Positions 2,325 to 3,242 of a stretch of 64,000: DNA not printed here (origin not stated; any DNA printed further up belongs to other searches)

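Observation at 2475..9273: Candidate undescribed NLR-like conflict / cell-suicide cassette: CHAT-NACHT(like)-HEAT protein with papain-like peptidase, GH-A-like hydrolase and an orphan protein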

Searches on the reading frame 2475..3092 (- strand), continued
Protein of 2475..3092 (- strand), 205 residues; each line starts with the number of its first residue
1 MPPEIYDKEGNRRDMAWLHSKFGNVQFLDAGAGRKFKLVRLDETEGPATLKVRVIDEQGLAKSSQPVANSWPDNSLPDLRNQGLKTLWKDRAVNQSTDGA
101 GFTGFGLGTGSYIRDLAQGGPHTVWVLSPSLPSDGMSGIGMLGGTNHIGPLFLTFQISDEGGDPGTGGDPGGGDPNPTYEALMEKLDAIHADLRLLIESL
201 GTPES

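Call 24: search_protein_families(library=pfam, proteins=[L019:4925-7327:+, L012:5798-7426:+, L019:10786-11559:+, L019:402-857:+], max_evalue=0.01)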
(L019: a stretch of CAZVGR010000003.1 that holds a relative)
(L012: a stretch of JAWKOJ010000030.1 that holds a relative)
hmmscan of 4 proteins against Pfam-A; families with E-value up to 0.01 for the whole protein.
L019:4925-7327:+ (800 aa): 1 family
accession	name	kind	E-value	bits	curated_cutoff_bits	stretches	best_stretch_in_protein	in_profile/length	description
PF01364.23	Peptidase_C25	-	0.0014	18.4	23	1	417-525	288-374/374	Peptidase family C25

L012:5798-7426:+ (542 aa): 1 family
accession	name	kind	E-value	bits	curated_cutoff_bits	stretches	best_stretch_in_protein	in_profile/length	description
PF01364.23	Peptidase_C25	-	1.6e-05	24.8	23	1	348-457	288-374/374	Peptidase family C25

L019:10786-11559:+ (257 aa): 1 family
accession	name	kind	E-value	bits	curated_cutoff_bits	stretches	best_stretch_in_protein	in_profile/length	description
PF00731.26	AIRC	-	3.2e-15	56.4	30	1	121-254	2-135/148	AIR carboxylase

L019:402-857:+ (151 aa): 0 families

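Call 40: predict_structure(alignment_id=A1)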
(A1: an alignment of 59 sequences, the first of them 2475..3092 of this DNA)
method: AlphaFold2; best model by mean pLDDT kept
length: 205 residues; sequences in the alignment: 59
mean_pLDDT: 91.0   pTM: 0.77
mean pLDDT of the five models: 91.0, 90.8, 90.7, 90.3, 90.2
residues with pLDDT >= 90: 156; 70-90: 28; 50-70: 11; < 50: 10
segments of 3 or more residues with pLDDT < 50: 165-173
pLDDT, mean of each block of 10 residues (from residue 1): 96 98 98 97 96 98 98 98 97 98 97 97 98 98 92 94 49 60 88 86 65
secondary structure, 60 per line:
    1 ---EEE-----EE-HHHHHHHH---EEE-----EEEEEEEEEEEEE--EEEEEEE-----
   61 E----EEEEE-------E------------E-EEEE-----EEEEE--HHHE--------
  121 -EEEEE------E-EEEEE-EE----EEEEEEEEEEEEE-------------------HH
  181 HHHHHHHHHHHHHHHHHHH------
elements in order: E4-6 H15-22 E26-28 E34-46 E49-55 E66-70 E93-96 E102-106 E122-126 E135-139 E147-159 H179-199

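Call 43: fold_search(model_id=the predicted structure, library=pdb)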
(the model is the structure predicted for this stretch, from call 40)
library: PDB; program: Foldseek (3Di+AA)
matches with E <= 10: 743; with E <= 0.001: 0
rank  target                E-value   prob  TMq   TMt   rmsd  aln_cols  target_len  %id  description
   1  4ilv_B                9.0e-03  0.94  0.28  0.35  10.5       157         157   12  Structure of the dioxygenase domain of SACTE_2871, a novel dioxygenase carbohydrate-binding protein fusion from the ce (released 2013-05-15)
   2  1ykm_B                1.1e-02  0.66  0.22  0.20  12.0       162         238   13  Protocatechuate 3,4-Dioxygenase Y408E mutant (released 2005-08-16)
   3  4ilt_D                1.1e-02  0.91  0.28  0.35  10.2       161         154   12  Structure of the dioxygenase domain of SACTE_2871, a novel dioxygenase carbohydrate-binding protein fusion from the ce (released 2013-05-15)
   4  4ilv_A                1.2e-02  0.91  0.28  0.35  10.9       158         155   11  Structure of the dioxygenase domain of SACTE_2871, a novel dioxygenase carbohydrate-binding protein fusion from the ce (released 2013-05-15)
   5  3tfb_B                2.1e-02  0.77  0.23  0.38  11.6       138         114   13  Transthyretin natural mutant A25T (released 2011-12-07)
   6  2boy_B                2.2e-02  0.84  0.31  0.26  11.7       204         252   11  Crystal structure of 3-ChloroCatechol 1,2-Dioxygenase from Rhodococcus Opacus 1CP (released 2006-08-24)
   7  3e8v                  2.4e-02  1.00  0.31  0.67   4.7       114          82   16  Crystal structure of a possible transglutaminase-family protein proteolytic fragment from Bacteroides fragilis (released 2008-09-02)
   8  3pcd_M                2.5e-02  0.54  0.21  0.19  13.6       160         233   14  PROTOCATECHUATE 3,4-DIOXYGENASE Y447H MUTANT (released 1998-05-27)
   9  2boy_C                2.7e-02  0.72  0.29  0.24  12.9       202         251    9  Crystal structure of 3-ChloroCatechol 1,2-Dioxygenase from Rhodococcus Opacus 1CP (released 2006-08-24)
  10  6fzl_B                2.8e-02  0.98  0.21  0.35   5.0        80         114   16  Crystal structure of human transthyretin double mutant K35T/T119M (released 2019-03-27)
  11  5fgr_B                2.8e-02  0.69  0.23  0.36  10.7       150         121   11  Crystal structure of C-terminal domain of shaft pilin spaA from Lactobacillus rhamnosus GG - P21212 space group with Y (released 2016-07-20)
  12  1qab_D                3.0e-02  0.98  0.21  0.36   5.2        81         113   17  The structure of human retinol binding protein with its carrier protein transthyretin reveals interaction with the car (released 1999-02-16)
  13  8jqw_A                3.2e-02  0.98  0.21  0.35   5.2        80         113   15  Crystal structure of V30I mutated human transthyretin (released 2024-04-17)
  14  2boy_A                3.2e-02  0.54  0.26  0.22  14.1       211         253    9  Crystal structure of 3-ChloroCatechol 1,2-Dioxygenase from Rhodococcus Opacus 1CP (released 2006-08-24)
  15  2qgb_B                3.3e-02  0.98  0.21  0.35   5.2        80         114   16  Human transthyretin (TTR) in Apo-form (released 2008-02-05)
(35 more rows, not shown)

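Call 49: fold_search(model_id=the predicted structure, library=viral)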
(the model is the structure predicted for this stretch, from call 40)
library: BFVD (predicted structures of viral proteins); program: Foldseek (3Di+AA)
matches with E <= 10: 546; with E <= 0.001: 0
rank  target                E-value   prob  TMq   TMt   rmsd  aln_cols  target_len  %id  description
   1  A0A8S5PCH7            4.7e-03  0.99  0.29  0.44   7.7       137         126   12  Uncharacterized protein [Siphoviridae sp. ctorp6]
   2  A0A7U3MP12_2          6.0e-03  0.85  0.25  0.07  18.5       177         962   11  (no name in the UniProt tables at hand)
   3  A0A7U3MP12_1          7.1e-03  0.75  0.21  0.06  16.1       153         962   14  (no name in the UniProt tables at hand)
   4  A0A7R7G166            1.1e-02  0.92  0.25  0.19  11.4       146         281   14  (no name in the UniProt tables at hand)
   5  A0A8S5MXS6            1.2e-02  0.98  0.26  0.11   9.1       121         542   12  Tail collar fiber protein [Myoviridae sp. ctRRy11]
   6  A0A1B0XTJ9            1.3e-02  0.75  0.22  0.21  21.6       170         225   12  (no name in the UniProt tables at hand)
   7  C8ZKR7                2.3e-02  0.94  0.29  0.09  14.1       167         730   11  SGNH hydrolase-type esterase domain-containing protein [Pseudomonas phage LIT1]
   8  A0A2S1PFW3            2.5e-02  0.85  0.25  0.07  17.0       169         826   12  Tail fiber protein [Pseudomonas phage 98PfluR60PP]
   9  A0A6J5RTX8            2.8e-02  0.97  0.28  0.24   6.0       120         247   16  Uncharacterized protein [uncultured Caudovirales phage]
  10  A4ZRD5                2.9e-02  0.82  0.28  0.11  11.4       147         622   12  Structural protein [Synechococcus phage Syn5]
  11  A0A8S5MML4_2          3.9e-02  0.96  0.25  0.07  12.4       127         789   10  Cell wall surface anchor family domain protein [Siphoviridae sp. ctxc31]
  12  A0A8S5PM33            3.9e-02  0.33  0.18  0.10  13.3       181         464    9  LigB-like protein-like domain, IMMUNE SYSTEM [Siphoviridae sp. ct8NQ14]
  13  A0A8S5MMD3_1          4.1e-02  0.97  0.25  0.06  12.0       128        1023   14  Baseplate J like protein [Siphoviridae sp. ctxc31]
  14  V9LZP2                4.1e-02  0.85  0.28  0.07  11.9       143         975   15  Uncharacterized protein [Vibrio phage VP4B]
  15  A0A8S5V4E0            4.1e-02  0.16  0.15  0.05  17.0       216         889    9  BppU domain protein [Myoviridae sp. ct8iP21]
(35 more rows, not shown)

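Call 57: search_solved_structures(query=A5, max_evalue=1)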
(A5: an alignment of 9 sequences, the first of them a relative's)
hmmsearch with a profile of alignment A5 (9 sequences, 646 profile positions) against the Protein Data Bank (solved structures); distinct sequences matched with E-value up to 1: 1.
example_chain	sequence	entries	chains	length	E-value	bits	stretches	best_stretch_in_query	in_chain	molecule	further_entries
7aj9_A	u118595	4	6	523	0.99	11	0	150-183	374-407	L,D-transpeptidase YcbB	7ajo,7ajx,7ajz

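Call 67: search_protein_families(library=pfam, proteins=[L023:8687-10729:+, L024:8858-10735:+, L001:8343-9989:+, L013:4-1092:+, L001:14980-15606:+], max_evalue=0.01)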
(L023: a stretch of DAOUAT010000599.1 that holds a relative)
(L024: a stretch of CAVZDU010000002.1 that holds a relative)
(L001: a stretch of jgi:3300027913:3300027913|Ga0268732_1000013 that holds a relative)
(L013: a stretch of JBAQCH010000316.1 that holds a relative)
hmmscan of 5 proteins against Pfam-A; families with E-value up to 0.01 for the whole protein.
L023:8687-10729:+ (681 aa): 0 families

L024:8858-10735:+ (626 aa): 0 families

L001:8343-9989:+ (549 aa): 1 family
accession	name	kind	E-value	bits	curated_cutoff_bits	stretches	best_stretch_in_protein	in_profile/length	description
PF01510.30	Amidase_2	-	1.6e-14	54.8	26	1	324-451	4-131/131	N-acetylmuramoyl-L-alanine amidase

L013:4-1092:+ (362 aa): 1 family
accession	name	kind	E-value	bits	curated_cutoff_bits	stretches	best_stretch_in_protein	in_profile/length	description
PF13289.12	SIR2_2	-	4.6e-20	72.6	24.5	1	175-314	2-124/141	SIR2-like domain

L001:14980-15606:+ (209 aa): 1 family
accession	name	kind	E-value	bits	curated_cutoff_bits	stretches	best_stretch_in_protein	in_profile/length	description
PF12770.12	CHAT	-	0.0083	16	24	0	15-88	115-203/289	CHAT domain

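Call 70: search_dna_similar(query=window:2475-3092:-, collection=phages, mode=protein, max_evalue=0.001)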
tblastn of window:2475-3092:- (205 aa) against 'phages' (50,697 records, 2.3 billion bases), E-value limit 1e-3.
No match.

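Call 73: search_protein_representatives(alignment_id=A1)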
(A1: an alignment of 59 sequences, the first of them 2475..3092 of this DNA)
Query: 59 sequences, 240 profile positions. Proteins with E-value up to 0.001 (for the whole library): 738; up to 1e-10: 550; up to 1e-30: 150. The best 150 are listed.
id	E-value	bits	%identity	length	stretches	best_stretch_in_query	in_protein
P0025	1.4e-98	345.4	-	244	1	5-239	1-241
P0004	4.9e-98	343.6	-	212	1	3-204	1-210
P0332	1.6e-80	286.3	-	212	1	4-206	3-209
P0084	1.5e-76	273.3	-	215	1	5-203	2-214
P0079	1.0e-75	270.6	-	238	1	6-177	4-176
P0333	6.3e-69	248.3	-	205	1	3-203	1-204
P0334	2.8e-68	246.2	-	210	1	3-190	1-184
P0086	2.9e-67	242.9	-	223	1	1-221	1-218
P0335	2.4e-66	239.9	-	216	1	4-204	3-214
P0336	8.2e-66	238.1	-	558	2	5-187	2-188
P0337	4.3e-64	232.5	-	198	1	5-201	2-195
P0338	9.9e-64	231.3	-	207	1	5-182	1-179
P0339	4.5e-63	229.2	-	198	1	3-170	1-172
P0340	3.4e-62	226.3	-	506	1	4-210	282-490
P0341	7.2e-62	225.2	-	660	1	5-178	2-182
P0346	3.9e-59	216.3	-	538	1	4-182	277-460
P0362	2.2e-52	194.2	-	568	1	4-237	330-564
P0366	5.2e-51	189.7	-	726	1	4-170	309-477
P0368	8.1e-51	189.1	-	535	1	4-177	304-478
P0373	1.6e-49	184.8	-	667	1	4-172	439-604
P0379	5.6e-48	179.7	-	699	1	4-203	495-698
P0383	1.3e-46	175.2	-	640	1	6-175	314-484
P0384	2.8e-46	174.2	-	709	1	4-238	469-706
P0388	2.8e-45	170.9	-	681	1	2-204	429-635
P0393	4.4e-43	163.7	-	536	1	4-187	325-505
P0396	3.4e-42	160.8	-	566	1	4-238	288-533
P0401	2.7e-40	154.6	-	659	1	4-191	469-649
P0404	8.6e-40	153.0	-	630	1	4-179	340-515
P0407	2.3e-39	151.5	-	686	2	4-198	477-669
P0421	2.0e-36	142.0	-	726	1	4-239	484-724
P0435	1.5e-34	135.8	-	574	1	3-182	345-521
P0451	3.3e-32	128.1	-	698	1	3-175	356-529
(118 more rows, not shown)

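Call 74: search_protein_families(library=pfam, proteins=[P0336, P0340, P0341, P0346, P0362, P0366, P0368, P0373, P0379, P0383], max_evalue=0.001)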
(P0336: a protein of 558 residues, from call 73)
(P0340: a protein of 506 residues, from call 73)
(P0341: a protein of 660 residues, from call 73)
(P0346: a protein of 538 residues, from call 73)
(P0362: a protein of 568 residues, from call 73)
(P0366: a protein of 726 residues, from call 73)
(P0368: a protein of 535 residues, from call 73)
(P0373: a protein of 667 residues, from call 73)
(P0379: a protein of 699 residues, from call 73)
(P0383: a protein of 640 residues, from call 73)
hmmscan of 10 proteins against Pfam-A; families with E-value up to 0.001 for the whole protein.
P0336 (558 aa): 0 families

P0340 (506 aa): 0 families

P0341 (660 aa): 1 family
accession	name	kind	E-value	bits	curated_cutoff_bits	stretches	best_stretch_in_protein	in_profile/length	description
PF01551.29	Peptidase_M23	-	7.4e-24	84.2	28.7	1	550-640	2-91/96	Peptidase family M23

P0346 (538 aa): 0 families

P0362 (568 aa): 0 families

P0366 (726 aa): 1 family
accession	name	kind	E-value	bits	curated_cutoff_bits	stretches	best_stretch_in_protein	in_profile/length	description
PF01510.30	Amidase_2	-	1.5e-17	64.6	26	1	511-639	3-131/131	N-acetylmuramoyl-L-alanine amidase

P0368 (535 aa): 0 families

P0373 (667 aa): 0 families

P0379 (699 aa): 1 family
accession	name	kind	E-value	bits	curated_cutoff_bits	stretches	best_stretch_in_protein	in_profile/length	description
PF01510.30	Amidase_2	-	1.3e-14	55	26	1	353-472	4-130/131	N-acetylmuramoyl-L-alanine amidase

P0383 (640 aa): 1 family
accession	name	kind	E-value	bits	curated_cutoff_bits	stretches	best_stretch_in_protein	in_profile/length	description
PF01551.29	Peptidase_M23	-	1.4e-24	86.5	28.7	1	524-614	3-89/96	Peptidase family M23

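Call 75: search_protein_families(library=pfam, proteins=[P0384, P0388, P0393, P0396, P0401, P0404, P0407, P0421, P0435, P0451], max_evalue=0.001)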
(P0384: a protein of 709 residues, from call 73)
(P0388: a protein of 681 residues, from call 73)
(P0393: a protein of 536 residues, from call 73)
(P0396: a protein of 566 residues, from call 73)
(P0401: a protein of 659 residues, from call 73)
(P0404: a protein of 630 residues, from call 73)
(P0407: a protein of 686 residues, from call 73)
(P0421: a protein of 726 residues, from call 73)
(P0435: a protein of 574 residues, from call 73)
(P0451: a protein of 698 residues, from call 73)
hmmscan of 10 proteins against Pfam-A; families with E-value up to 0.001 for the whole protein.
P0384 (709 aa): 1 family
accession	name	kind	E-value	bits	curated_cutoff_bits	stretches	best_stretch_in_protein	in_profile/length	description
PF01551.29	Peptidase_M23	-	1.5e-22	80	28.7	1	35-123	3-89/96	Peptidase family M23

P0388 (681 aa): 1 family
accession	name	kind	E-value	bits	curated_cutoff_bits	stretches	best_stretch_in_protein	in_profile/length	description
PF01464.25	SLT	-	1.4e-14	54.1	21.3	1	9-102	2-98/117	Transglycosylase SLT domain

P0393 (536 aa): 0 families

P0396 (566 aa): 0 families

P0401 (659 aa): 1 family
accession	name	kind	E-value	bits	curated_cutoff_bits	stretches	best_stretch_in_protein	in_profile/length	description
PF01551.29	Peptidase_M23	-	6.9e-21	74.7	28.7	1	25-114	2-89/96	Peptidase family M23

P0404 (630 aa): 0 families

P0407 (686 aa): 1 family
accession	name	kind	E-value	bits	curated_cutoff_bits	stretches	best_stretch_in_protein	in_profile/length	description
PF01551.29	Peptidase_M23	-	9.5e-24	83.9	28.7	1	38-132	2-88/96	Peptidase family M23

P0421 (726 aa): 1 family
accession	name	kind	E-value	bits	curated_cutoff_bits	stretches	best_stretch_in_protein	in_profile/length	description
PF01510.30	Amidase_2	-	5.3e-11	43.4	26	1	319-449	7-129/131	N-acetylmuramoyl-L-alanine amidase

P0435 (574 aa): 0 families

P0451 (698 aa): 0 families

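Call 83: search_protein_families(library=pfam, proteins=[L012:350-2029:+], max_evalue=1)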
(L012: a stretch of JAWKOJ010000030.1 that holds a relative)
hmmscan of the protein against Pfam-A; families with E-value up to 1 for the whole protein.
L012:350-2029:+ (559 aa): 9 families
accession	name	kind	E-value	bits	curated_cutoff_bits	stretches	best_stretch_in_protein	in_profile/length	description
PF04151.21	PPC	-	3.1e-17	63.6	25.9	2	135-199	5-68/70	Bacterial pre-peptidase C-terminal domain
PF23623.1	GBD_IRG7_N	-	0.0001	22.9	27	1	152-206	32-85/95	IRG7 N-terminal galactose binding domain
PF01835.25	MG2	-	0.00029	21.6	32.8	0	282-333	37-94/96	MG2 domain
PF01067.28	Calpain_III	-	0.012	16.2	21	1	191-214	113-136/137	Calpain large subunit, domain III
PF00801.26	PKD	-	0.16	12.5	23.5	0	185-206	49-70/80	PKD domain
PF03701.19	UPF0181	-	0.17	11.9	23.5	1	5-32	11-38/50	Uncharacterised protein family (UPF0181)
PF09134.16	Invasin_D3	-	0.18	12.8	33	0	170-216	43-84/98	Invasin, domain 3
PF04234.18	CopC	-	0.24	12.9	23.3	0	281-329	33-81/92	CopC domain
PF02369.22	Big_1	-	0.33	11.5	34.9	0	261-307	14-64/93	Bacterial Ig-like domain (group 1)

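Call 95: find_related_loci(query=A6, collection=viral_contigs, flank=6000)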
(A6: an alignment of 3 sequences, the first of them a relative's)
Query A6 (238 aa) in viral_contigs; peptide patterns used: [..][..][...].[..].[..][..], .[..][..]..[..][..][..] (x = any residue, [..] = any of these).
585 stretches matched a pattern; 3 encode a relative of the query (tblastn E <= 1e-3); 3 distinct loci.
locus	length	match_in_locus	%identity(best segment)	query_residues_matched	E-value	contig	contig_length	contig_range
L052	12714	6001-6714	100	1-238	1e-163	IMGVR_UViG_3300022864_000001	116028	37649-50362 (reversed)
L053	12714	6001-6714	100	1-238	1e-163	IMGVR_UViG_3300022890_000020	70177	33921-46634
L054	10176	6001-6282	33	2-100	4e-6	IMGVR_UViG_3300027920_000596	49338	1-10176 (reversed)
